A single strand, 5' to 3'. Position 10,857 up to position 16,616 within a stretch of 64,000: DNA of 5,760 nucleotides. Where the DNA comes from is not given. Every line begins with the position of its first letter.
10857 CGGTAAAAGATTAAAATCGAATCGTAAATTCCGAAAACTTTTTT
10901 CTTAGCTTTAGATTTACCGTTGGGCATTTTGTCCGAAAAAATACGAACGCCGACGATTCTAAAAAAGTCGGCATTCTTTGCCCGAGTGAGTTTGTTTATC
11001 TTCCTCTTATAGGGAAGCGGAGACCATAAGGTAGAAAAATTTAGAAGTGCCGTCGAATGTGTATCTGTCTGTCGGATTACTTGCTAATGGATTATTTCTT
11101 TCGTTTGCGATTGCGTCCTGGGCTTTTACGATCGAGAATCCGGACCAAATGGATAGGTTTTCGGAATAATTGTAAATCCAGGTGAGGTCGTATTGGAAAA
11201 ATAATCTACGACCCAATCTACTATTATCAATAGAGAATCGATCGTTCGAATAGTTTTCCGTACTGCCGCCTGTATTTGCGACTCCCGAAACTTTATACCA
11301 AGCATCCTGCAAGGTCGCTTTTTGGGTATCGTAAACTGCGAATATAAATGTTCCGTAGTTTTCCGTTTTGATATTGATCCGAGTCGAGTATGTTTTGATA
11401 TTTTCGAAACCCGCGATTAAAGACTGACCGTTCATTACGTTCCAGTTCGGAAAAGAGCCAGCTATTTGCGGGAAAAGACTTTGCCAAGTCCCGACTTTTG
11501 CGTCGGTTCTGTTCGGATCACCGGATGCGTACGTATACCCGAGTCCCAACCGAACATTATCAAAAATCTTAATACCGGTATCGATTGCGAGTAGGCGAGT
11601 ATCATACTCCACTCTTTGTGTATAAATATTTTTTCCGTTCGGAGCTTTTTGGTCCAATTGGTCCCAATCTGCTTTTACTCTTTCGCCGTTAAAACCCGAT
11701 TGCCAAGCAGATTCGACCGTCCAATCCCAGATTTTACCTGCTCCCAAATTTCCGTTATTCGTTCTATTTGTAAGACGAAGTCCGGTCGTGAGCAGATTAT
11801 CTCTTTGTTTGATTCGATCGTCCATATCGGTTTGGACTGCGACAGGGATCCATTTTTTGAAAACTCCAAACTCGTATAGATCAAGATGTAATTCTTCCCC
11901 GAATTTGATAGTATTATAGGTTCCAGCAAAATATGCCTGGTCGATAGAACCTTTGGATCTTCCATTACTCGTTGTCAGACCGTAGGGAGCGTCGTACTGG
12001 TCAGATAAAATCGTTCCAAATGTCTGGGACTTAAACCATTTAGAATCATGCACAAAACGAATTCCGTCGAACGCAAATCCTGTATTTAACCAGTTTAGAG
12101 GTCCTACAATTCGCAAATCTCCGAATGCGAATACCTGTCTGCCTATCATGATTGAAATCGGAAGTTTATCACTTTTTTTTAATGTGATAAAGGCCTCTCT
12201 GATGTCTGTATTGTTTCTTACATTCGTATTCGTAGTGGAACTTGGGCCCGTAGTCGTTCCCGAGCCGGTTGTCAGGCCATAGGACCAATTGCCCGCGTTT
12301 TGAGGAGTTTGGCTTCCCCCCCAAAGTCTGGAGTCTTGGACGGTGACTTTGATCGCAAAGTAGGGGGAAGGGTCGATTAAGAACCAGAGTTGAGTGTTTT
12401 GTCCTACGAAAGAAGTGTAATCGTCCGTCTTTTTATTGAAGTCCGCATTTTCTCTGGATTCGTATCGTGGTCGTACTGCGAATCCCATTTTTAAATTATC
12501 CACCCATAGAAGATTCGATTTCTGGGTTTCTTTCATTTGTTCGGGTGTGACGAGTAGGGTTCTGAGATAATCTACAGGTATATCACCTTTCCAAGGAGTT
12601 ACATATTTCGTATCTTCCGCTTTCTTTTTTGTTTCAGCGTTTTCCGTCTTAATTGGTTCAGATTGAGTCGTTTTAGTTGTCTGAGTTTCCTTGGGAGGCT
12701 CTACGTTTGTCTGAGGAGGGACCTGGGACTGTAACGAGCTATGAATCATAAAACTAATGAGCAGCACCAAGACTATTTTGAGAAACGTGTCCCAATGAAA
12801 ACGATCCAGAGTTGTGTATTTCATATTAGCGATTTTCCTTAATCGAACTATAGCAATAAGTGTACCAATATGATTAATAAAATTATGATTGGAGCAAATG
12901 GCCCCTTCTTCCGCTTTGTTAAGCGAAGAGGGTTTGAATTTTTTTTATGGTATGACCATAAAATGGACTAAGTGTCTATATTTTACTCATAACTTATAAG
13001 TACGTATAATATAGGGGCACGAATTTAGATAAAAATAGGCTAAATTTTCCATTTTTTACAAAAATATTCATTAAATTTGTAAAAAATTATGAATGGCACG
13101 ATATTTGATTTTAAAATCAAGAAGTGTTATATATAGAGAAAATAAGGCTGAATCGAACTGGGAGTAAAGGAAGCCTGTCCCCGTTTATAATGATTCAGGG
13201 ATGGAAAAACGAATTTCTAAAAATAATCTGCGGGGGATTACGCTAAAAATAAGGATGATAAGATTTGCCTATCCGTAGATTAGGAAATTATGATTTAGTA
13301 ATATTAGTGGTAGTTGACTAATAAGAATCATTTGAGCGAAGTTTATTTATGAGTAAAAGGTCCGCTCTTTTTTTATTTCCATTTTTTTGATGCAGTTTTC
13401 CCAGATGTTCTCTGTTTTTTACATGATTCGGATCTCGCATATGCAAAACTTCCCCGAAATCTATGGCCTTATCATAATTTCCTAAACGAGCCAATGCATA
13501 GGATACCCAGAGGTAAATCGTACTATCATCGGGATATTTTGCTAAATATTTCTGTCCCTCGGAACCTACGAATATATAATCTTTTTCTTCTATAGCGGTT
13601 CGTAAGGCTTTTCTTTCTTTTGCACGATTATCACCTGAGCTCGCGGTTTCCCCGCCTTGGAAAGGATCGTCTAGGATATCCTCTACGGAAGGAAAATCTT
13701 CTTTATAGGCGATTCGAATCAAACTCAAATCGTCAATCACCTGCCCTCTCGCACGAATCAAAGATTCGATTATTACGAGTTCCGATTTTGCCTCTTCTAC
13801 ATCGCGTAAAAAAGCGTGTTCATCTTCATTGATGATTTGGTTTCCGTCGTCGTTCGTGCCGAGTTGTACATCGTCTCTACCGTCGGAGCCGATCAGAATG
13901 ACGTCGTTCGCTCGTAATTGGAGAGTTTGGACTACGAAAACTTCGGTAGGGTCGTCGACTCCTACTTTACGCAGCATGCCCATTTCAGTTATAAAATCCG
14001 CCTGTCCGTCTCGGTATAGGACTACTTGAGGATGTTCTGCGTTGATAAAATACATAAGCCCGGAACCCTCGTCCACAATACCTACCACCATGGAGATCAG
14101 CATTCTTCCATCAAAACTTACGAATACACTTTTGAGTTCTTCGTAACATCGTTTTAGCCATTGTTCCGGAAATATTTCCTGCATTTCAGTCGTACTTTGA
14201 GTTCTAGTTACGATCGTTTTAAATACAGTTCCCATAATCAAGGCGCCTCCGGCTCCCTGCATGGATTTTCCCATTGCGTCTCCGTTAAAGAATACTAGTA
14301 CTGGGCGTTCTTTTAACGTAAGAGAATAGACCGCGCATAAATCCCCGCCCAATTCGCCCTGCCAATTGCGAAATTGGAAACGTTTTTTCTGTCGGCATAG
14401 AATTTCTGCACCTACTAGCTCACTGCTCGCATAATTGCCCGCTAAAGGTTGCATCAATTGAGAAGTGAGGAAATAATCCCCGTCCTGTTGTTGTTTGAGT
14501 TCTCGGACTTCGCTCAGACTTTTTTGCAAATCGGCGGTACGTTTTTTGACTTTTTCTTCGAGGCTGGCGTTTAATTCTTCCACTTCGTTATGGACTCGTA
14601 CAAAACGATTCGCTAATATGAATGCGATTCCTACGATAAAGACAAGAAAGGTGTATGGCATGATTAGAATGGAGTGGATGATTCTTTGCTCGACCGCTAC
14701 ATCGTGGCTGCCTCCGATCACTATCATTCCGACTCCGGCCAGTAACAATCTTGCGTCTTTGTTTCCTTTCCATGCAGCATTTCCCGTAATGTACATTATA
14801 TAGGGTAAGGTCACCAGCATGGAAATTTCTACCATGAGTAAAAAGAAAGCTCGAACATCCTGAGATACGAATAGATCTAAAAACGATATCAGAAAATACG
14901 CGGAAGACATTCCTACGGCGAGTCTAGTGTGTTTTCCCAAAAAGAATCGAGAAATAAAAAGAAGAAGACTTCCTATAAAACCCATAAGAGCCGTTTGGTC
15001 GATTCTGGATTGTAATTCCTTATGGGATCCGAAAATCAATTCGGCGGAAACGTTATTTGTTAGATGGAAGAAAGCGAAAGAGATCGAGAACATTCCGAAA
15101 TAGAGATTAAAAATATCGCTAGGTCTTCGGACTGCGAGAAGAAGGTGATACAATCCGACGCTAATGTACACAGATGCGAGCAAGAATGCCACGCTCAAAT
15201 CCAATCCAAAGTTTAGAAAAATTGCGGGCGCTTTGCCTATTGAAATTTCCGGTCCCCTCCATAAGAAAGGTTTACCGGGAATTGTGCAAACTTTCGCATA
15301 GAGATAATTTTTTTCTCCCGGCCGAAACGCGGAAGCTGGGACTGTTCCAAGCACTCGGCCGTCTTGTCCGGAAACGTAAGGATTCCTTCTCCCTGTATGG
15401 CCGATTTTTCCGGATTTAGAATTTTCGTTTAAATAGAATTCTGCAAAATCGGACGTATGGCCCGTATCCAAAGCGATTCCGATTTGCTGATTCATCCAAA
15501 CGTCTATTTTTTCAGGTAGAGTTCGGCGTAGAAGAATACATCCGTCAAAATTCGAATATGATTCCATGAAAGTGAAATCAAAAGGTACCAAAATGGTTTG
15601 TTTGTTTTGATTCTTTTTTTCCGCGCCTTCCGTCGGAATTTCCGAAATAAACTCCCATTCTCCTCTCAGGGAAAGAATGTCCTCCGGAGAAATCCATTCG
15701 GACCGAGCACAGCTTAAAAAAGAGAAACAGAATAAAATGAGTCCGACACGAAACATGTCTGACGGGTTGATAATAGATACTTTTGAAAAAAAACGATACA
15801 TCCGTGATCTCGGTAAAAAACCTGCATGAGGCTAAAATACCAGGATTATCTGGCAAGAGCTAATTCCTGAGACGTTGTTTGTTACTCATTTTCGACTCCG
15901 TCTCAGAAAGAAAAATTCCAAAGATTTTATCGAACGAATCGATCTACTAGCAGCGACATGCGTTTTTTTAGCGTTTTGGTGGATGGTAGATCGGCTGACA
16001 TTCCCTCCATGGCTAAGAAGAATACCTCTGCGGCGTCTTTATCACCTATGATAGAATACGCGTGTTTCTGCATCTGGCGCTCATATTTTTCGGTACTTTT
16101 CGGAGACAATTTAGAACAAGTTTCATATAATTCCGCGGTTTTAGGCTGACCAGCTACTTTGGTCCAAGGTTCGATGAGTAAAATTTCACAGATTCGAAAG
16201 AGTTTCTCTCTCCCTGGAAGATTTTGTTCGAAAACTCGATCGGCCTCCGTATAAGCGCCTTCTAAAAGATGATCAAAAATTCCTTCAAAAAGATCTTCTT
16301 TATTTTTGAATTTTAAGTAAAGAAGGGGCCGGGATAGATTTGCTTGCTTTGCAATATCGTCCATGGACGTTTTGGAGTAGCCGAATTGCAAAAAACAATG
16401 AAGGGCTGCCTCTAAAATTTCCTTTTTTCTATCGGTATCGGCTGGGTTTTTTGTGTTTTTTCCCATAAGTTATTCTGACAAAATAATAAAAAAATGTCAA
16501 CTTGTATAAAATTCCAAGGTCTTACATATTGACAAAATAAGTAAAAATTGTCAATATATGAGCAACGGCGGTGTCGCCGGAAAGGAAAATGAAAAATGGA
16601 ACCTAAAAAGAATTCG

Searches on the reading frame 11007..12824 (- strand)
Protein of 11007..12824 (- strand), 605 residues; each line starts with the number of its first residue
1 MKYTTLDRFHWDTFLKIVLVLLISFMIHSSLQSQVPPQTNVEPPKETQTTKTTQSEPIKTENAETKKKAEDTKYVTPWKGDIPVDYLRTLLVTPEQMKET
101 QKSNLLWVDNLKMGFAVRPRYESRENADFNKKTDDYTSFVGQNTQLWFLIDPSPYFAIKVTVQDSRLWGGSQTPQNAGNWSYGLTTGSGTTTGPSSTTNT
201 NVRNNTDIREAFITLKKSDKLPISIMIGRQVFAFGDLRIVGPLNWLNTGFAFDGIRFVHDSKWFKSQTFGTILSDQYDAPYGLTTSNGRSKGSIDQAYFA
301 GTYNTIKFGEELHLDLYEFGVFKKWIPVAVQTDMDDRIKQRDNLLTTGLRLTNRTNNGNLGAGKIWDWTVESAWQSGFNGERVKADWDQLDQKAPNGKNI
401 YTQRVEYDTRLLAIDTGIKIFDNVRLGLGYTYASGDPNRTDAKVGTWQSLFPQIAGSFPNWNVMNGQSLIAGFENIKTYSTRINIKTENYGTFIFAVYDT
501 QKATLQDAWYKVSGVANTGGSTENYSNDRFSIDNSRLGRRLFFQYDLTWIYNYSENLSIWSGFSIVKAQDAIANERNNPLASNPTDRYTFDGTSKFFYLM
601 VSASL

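Call 8: search_protein_families(library=pfam, proteins=[window:11007-12824:-], max_evalue=0.001)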
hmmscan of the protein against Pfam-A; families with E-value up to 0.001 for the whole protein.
window:11007-12824:- (605 aa): 1 family
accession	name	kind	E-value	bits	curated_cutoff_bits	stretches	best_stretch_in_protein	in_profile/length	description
PF13372.12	Alginate_exp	-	1.1e-26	94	25.2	1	111-524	3-339/395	Alginate export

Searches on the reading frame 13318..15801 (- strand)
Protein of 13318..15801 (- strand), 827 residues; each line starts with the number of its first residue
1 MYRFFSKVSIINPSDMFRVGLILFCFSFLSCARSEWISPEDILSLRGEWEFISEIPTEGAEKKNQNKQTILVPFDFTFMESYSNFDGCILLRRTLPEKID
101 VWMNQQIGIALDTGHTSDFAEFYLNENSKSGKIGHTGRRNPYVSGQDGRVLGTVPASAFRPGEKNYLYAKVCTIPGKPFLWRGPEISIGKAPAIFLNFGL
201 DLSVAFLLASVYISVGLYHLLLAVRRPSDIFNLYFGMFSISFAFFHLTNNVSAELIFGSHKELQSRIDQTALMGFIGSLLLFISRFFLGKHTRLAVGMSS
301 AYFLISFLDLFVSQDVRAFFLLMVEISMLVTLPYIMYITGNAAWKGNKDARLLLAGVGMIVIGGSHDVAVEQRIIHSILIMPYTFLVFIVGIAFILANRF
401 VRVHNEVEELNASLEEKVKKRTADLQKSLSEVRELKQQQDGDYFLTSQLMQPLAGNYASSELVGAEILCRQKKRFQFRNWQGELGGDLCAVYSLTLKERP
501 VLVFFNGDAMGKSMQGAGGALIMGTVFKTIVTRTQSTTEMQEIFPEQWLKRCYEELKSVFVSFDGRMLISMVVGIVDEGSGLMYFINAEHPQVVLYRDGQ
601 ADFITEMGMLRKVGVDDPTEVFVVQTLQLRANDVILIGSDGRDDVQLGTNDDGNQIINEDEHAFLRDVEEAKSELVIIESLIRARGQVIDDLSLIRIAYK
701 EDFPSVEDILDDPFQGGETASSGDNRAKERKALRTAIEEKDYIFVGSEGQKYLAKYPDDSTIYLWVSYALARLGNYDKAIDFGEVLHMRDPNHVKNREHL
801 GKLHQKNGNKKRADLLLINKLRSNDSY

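Call 8: search_protein_families(library=pfam, proteins=[window:13318-15801:-], max_evalue=0.001)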
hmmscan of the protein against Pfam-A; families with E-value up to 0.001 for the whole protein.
window:13318-15801:- (827 aa): 3 families
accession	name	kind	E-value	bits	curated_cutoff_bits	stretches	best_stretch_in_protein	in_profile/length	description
PF07228.17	SpoIIE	-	2.9e-23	83.3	25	1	502-697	5-189/192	Stage II sporulation protein E (SpoIIE)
PF07695.17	7TMR-DISM_7TM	-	1.9e-18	67.6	29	1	206-399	6-205/205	7TM diverse intracellular signalling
PF13431.12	TPR_17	-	0.00018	21.9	24.4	0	750-780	3-33/34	Tetratricopeptide repeat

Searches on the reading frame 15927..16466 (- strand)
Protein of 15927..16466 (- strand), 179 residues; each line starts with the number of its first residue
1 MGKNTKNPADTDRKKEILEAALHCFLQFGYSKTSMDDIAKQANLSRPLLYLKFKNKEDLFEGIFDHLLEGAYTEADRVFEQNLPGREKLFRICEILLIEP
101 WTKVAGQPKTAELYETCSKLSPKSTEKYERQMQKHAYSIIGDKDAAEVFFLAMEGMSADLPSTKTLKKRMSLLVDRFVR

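Call 8: search_protein_families(library=pfam, proteins=[window:15927-16466:-], max_evalue=0.001)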
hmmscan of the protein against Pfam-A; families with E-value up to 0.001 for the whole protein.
window:15927-16466:- (179 aa): 1 family
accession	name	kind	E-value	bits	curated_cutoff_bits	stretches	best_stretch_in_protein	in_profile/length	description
PF00440.29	TetR_N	-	9.8e-17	60.9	24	1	17-61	1-45/47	Bacterial regulatory proteins, tetR family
